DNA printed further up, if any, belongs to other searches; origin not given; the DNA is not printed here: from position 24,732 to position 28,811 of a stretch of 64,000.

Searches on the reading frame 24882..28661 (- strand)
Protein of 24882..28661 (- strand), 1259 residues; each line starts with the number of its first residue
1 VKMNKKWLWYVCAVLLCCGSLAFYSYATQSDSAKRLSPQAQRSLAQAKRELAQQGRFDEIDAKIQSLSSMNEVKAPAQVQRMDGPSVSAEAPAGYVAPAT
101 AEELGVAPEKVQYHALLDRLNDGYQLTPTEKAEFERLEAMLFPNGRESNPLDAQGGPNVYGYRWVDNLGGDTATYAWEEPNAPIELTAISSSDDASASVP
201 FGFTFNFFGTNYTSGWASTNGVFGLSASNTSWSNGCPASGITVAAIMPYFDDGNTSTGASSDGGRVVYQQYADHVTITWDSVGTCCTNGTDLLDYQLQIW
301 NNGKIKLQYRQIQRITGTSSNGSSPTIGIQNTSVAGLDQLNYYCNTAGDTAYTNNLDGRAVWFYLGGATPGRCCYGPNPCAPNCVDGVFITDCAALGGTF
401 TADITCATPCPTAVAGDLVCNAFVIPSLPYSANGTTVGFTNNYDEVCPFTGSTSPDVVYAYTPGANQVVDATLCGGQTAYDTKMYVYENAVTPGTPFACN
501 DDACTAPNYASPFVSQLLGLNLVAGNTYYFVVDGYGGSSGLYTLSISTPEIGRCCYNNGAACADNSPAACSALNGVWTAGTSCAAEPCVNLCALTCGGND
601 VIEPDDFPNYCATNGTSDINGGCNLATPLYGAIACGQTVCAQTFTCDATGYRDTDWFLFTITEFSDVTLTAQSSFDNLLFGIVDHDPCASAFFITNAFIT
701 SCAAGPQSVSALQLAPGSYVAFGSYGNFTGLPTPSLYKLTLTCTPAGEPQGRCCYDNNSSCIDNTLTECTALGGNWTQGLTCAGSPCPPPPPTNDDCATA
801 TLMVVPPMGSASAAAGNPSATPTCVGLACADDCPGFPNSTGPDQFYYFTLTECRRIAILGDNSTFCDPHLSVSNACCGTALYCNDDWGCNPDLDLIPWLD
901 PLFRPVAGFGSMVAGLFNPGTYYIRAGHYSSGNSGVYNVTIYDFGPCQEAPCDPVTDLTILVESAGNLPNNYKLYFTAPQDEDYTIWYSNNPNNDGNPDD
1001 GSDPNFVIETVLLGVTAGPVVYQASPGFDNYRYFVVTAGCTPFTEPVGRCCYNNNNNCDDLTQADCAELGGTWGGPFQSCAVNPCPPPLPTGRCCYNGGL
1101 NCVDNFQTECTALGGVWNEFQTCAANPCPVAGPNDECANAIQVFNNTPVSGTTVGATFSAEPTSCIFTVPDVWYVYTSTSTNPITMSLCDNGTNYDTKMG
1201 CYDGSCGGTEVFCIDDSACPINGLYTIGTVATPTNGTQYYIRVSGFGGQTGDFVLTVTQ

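Call 5: search_protein_families(library=pfam, proteins=[window:24882-28661:-], max_evalue=0.01)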
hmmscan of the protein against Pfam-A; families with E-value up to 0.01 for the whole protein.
window:24882-28661:- (1259 aa): 0 families

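Call 54: search_protein_families(library=pfam, proteins=[window:24882-28655:-], max_evalue=10)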
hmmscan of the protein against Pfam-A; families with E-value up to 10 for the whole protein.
window:24882-28655:- (1257 aa): 0 families

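Call 55: search_protein_families(library=ncbifam, proteins=[window:24882-28655:-], max_evalue=1)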
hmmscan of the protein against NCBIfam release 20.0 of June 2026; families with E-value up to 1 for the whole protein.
window:24882-28655:- (1257 aa): 1 family
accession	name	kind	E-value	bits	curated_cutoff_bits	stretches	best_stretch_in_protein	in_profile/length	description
NF047511.1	LIC_11959_fam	equivalog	0.15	11.7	125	1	959-989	42-71/156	LIC_11959 family protein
